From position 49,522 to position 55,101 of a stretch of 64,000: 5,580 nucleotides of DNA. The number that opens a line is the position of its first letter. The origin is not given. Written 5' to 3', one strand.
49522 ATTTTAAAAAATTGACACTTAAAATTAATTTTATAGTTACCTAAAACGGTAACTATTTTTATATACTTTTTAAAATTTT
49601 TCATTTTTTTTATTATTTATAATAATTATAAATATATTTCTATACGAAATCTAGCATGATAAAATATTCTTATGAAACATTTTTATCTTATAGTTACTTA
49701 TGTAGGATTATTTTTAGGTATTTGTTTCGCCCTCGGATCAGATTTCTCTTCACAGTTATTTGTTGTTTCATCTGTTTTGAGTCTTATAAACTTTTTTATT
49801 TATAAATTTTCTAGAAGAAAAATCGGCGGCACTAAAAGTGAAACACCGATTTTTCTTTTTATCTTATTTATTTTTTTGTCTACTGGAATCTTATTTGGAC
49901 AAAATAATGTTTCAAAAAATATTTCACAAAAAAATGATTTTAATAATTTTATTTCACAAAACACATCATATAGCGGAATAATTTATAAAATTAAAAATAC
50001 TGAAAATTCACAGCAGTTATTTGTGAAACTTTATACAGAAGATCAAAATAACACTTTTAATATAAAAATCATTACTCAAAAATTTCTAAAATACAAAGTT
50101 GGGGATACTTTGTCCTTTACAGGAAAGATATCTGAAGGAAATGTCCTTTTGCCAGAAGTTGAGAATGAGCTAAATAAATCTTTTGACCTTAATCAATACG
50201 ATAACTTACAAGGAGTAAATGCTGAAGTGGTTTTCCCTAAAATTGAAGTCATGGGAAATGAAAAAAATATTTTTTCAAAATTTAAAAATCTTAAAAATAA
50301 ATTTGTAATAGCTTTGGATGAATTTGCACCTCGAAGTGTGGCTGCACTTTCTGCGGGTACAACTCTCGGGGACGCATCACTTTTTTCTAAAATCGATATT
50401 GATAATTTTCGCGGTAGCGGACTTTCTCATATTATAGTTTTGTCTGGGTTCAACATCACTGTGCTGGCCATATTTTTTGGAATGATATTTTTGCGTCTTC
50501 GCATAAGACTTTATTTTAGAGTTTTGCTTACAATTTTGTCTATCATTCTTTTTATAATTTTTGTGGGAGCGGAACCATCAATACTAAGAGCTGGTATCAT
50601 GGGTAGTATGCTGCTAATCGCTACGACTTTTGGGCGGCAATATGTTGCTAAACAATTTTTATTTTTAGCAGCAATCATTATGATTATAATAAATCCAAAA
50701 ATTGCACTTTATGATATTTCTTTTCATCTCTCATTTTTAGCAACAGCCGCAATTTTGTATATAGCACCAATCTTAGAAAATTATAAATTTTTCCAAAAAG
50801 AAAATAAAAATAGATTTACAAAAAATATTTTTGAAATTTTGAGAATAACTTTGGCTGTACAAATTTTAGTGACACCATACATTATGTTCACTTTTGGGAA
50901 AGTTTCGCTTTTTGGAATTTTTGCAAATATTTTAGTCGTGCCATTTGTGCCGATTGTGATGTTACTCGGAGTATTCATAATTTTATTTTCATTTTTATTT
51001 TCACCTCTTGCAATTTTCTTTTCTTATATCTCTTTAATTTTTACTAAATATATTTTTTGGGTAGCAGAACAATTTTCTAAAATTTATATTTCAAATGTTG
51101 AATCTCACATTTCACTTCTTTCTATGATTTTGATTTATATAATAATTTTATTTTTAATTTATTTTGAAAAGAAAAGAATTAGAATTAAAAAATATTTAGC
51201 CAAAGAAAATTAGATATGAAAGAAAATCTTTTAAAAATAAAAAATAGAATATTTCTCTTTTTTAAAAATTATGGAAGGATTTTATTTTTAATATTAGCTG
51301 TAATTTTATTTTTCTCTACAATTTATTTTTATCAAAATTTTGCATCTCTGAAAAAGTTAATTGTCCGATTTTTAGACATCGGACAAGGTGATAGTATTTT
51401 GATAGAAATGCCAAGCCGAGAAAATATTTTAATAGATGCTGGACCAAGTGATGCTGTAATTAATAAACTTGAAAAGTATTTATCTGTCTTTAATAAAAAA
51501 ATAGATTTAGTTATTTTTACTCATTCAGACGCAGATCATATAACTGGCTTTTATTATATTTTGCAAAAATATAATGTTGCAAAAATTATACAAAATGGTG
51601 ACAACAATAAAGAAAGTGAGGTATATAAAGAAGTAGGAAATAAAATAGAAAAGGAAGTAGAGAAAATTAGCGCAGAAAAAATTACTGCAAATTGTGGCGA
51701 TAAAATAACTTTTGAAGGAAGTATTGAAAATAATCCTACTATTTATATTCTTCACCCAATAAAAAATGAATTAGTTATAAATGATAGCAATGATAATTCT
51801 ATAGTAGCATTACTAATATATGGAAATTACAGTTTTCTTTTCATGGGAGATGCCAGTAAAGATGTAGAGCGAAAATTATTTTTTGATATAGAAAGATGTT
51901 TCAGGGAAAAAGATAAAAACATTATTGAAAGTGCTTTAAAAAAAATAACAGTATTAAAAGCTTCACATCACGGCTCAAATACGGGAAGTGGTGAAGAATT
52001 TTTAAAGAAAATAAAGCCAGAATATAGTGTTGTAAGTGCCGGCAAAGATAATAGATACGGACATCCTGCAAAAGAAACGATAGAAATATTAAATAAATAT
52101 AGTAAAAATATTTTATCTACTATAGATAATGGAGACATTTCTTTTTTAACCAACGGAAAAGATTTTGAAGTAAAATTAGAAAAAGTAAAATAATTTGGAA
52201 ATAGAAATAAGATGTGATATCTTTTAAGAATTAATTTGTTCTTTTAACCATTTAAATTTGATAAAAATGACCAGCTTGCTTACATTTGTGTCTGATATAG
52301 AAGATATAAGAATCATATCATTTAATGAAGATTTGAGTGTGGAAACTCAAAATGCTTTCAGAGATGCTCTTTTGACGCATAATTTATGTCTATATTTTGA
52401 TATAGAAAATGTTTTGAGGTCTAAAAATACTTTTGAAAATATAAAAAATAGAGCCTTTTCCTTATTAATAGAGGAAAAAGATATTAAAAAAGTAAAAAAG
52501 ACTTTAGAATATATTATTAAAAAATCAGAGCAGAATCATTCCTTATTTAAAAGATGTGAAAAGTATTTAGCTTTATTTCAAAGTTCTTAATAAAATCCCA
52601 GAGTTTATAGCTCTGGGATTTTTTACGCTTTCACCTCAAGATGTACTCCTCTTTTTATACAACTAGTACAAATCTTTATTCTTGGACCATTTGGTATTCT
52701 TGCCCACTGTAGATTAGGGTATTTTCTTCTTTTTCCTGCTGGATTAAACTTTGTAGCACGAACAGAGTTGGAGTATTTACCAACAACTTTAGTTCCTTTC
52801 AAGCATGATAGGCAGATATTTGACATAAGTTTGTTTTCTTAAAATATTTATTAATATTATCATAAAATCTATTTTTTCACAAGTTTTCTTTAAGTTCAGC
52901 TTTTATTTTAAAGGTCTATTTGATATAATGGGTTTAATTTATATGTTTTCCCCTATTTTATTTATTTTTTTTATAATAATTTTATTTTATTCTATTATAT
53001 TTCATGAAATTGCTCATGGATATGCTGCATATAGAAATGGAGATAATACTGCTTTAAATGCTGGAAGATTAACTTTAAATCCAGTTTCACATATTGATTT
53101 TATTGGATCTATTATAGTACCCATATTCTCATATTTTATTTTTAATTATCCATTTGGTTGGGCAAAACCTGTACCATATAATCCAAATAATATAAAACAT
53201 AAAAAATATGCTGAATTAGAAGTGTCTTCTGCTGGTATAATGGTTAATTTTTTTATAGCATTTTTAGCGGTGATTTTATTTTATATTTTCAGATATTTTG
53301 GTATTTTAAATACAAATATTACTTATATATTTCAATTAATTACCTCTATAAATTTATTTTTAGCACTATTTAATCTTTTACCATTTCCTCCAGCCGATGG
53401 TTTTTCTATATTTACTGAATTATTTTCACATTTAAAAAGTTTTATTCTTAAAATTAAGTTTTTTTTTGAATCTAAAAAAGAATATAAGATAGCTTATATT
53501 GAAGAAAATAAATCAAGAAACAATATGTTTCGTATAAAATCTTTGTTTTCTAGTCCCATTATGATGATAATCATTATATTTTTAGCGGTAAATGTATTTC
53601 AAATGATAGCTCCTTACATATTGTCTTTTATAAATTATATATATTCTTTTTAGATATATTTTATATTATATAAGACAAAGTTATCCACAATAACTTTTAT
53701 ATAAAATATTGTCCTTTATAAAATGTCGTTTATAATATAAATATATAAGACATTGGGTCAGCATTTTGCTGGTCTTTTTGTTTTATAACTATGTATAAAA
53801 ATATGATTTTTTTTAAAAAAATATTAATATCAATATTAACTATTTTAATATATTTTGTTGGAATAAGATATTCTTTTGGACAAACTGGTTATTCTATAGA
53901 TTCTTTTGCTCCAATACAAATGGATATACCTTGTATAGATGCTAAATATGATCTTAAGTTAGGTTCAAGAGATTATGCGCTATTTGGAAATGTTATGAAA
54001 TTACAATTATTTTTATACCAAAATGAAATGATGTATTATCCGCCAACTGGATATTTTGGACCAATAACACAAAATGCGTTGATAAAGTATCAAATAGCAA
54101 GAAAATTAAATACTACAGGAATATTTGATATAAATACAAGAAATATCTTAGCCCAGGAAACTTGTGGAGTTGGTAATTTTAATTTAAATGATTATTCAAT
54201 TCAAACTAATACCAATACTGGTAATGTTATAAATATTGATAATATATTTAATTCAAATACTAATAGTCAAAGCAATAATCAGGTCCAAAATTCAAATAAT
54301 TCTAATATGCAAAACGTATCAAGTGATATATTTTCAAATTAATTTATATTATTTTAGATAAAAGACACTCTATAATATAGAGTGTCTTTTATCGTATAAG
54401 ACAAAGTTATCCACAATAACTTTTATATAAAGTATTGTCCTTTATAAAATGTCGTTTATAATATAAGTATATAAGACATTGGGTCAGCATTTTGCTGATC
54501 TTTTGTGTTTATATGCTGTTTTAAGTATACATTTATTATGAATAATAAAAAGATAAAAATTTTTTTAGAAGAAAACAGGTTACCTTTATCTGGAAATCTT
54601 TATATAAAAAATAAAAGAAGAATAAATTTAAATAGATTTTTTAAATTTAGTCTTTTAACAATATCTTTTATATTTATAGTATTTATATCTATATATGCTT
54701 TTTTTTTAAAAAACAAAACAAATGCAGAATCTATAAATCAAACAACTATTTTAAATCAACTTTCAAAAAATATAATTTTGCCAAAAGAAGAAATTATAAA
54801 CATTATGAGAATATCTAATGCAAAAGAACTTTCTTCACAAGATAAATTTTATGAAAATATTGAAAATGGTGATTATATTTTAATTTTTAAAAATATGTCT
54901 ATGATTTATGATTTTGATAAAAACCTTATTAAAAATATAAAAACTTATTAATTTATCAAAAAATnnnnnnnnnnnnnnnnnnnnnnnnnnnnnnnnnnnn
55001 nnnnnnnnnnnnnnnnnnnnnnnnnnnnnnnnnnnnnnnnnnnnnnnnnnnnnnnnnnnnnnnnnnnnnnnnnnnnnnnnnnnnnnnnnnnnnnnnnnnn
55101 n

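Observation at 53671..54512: Dispersed ~115-bp intergenic repeat carrying a perfect DnaA box and a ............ module, duplicated upstream of consecutive surface-protein genes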

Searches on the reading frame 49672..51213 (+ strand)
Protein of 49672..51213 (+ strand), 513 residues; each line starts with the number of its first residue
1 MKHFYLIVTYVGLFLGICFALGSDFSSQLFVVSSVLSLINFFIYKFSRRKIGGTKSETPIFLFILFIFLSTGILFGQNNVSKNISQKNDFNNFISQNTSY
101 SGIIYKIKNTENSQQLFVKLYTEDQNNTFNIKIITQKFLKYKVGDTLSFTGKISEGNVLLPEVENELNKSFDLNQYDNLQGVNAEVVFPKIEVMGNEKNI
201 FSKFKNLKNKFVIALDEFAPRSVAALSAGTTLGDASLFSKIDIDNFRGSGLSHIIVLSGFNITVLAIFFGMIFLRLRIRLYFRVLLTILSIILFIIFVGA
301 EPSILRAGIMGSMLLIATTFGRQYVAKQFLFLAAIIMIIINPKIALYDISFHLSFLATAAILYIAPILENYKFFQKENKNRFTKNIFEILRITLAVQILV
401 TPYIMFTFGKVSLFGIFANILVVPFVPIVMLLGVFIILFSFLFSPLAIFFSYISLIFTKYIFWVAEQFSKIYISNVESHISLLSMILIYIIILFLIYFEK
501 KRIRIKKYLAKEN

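Call 16: search_protein_families(library=pfam, proteins=[window:49672-51213:+], max_evalue=0.01)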
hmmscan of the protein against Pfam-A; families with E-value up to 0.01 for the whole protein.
window:49672-51213:+ (513 aa): 2 families
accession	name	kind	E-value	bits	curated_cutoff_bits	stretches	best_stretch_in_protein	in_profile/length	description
PF03772.21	Competence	-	8.1e-50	170.1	23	1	231-497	2-265/270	Competence protein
PF13567.11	DUF4131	-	0.0082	16.3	31.6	1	29-155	8-132/165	Domain of unknown function (DUF4131)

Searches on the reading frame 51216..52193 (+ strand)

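Call 16: search_protein_families(library=pfam, proteins=[window:51216-52193:+], max_evalue=0.01)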
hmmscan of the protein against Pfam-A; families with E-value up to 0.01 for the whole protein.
window:51216-52193:+ (325 aa): 4 families
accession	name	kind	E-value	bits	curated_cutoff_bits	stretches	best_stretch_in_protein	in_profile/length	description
PF00753.33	Lactamase_B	-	2.8e-18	67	22.7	1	55-276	3-195/196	Metallo-beta-lactamase superfamily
PF12706.13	Lactamase_B_2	-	4.9e-06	26.7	27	1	70-117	2-52/200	Beta-lactamase superfamily domain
PF16661.11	Lactamase_B_6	-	1.5e-05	24.9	27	1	69-120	7-60/193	Metallo-beta-lactamase superfamily domain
PF19583.5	ODP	-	0.009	16.3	27.2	0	62-131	7-76/194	ODP family beta lactamase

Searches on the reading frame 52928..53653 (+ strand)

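Call 16: search_protein_families(library=pfam, proteins=[window:52928-53653:+], max_evalue=0.01)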
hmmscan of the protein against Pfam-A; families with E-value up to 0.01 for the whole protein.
window:52928-53653:+ (241 aa): 1 family
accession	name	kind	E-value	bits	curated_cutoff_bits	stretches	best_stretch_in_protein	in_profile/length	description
PF02163.28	Peptidase_M50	-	1.1e-11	44.9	27.2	2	128-171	156-199/221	Peptidase family M50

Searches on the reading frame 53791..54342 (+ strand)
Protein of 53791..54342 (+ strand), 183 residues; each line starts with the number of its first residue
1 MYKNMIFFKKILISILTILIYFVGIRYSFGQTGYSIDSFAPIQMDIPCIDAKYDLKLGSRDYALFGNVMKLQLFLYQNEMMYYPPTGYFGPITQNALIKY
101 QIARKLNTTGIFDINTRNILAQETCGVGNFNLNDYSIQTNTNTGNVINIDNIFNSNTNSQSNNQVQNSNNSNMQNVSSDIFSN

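Call 16: search_protein_families(library=pfam, proteins=[window:53791-54342:+], max_evalue=0.01)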
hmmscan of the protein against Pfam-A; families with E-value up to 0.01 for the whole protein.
window:53791-54342:+ (183 aa): 1 family
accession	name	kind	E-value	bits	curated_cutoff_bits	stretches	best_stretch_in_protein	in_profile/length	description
PF01471.23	PG_binding_1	-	1.3e-09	38.6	23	1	67-120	4-57/57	Putative peptidoglycan binding domain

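Call 22: find_encoding_contigs(protein=window:53791-54342:+, flank=10000, max_places=10)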
Protein window:53791-54342:+ (183 aa): no gene with exactly this product is on record in the collection.

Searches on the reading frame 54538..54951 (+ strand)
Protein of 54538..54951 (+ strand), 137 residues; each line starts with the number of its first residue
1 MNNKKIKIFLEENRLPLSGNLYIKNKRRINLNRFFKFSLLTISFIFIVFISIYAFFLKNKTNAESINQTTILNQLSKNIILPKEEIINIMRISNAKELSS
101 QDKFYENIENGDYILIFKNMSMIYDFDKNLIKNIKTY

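Call 16: search_protein_families(library=pfam, proteins=[window:54538-54951:+], max_evalue=0.01)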
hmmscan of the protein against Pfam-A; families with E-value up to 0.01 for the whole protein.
window:54538-54951:+ (137 aa): 0 families

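Call 70: find_homologous_proteins(query=window:54538-54951:+, max_evalue=0.001)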
Query window:54538-54951:+ (137 aa): 12 proteins with E <= 0.001 among 80 candidates.
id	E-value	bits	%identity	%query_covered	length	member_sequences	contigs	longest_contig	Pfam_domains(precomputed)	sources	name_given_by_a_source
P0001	3.5e-76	271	100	100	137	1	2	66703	-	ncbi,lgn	-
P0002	4.5e-47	177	61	100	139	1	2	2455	-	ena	-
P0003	1.5e-44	169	60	91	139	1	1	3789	-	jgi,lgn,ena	-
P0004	3.4e-37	145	58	90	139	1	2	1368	-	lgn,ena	-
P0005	1.3e-36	143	56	91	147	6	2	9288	-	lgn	-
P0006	1.6e-35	140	51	99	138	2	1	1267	-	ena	-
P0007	2.3e-34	136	51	96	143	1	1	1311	-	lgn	-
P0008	4.9e-31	125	47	97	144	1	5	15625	-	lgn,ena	-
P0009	5.7e-31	125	46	97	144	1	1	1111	-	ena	-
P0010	6.2e-31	125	47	97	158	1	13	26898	-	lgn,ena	-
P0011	7.3e-31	125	46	97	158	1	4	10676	-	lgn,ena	-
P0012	6.1e-30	122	46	97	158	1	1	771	-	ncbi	-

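Call 71: find_encoding_contigs(protein=P0001, flank=1500, max_places=3)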
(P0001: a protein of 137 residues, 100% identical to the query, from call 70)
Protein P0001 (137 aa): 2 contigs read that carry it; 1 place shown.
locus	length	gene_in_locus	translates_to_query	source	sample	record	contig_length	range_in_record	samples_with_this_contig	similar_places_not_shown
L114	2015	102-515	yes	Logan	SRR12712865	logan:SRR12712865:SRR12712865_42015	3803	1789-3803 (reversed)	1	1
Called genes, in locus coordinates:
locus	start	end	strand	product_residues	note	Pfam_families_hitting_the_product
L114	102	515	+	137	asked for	-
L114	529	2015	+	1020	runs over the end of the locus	PF01471:PG_binding_1, PF09479:Flg_new (weak), PF01471:PG_binding_1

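Call 72: find_encoding_contigs(protein=P0005, flank=5000, max_places=3)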
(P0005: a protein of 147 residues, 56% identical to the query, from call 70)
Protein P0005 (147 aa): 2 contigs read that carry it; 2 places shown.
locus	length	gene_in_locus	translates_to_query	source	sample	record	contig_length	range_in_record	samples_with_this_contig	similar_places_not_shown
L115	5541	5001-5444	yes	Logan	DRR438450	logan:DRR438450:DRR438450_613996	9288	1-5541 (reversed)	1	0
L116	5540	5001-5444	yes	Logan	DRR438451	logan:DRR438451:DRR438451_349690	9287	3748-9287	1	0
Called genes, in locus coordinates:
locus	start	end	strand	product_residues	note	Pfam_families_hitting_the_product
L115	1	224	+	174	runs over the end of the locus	PF00075:RNase_H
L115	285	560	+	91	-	-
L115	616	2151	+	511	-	PF13567:DUF4131 (weak), PF03772:Competence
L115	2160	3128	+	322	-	PF00753:Lactamase_B, PF16661:Lactamase_B_6 (weak)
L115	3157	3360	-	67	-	-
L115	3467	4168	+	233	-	PF02163:Peptidase_M50 (weak)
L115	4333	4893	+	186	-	PF01471:PG_binding_1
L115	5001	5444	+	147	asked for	-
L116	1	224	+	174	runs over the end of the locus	PF00075:RNase_H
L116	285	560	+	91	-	-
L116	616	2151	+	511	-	PF13567:DUF4131 (weak), PF03772:Competence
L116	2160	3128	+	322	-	PF00753:Lactamase_B, PF16661:Lactamase_B_6 (weak)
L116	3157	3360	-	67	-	-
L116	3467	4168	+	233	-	PF02163:Peptidase_M50 (weak)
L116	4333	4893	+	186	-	PF01471:PG_binding_1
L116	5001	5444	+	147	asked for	-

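Call 73: find_encoding_contigs(protein=P0010, flank=5000, max_places=4)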
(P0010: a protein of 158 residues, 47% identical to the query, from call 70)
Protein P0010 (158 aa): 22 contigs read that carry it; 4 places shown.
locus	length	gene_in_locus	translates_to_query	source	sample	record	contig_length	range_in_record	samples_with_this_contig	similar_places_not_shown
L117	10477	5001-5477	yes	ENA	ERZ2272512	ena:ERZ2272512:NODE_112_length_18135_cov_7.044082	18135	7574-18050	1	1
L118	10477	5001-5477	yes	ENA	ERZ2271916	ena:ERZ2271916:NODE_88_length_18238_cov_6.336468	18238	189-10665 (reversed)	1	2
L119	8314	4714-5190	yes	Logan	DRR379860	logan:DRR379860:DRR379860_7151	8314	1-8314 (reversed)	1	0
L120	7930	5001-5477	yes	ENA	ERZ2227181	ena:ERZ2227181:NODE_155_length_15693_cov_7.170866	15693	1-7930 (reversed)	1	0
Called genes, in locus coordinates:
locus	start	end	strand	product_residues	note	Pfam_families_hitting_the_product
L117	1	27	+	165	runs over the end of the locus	PF00075:RNase_H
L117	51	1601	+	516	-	PF03772:Competence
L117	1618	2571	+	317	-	PF00753:Lactamase_B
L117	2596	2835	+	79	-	-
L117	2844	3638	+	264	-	PF02163:Peptidase_M50 (weak)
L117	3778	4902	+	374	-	PF01471:PG_binding_1, PF09479:Flg_new (weak), PF18998:Flg_new_2 (faint), PF09479:Flg_new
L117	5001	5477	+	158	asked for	-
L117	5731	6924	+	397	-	PF00009:GTP_EFTU, PF03144:GTP_EFTU_D2, PF03143:GTP_EFTU_D3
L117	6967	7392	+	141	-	PF00338:Ribosomal_S10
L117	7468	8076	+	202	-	PF00297:Ribosomal_L3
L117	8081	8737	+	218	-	PF00573:Ribosomal_L4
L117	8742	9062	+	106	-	PF00276:Ribosomal_L23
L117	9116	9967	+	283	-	PF00181:Ribosomal_L2_N, PF03947:Ribosomal_L2_C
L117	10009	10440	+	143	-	PF00164:Ribosom_S12_S23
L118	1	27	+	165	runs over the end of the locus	PF00075:RNase_H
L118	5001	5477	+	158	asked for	-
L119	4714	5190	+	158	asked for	-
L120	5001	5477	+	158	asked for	-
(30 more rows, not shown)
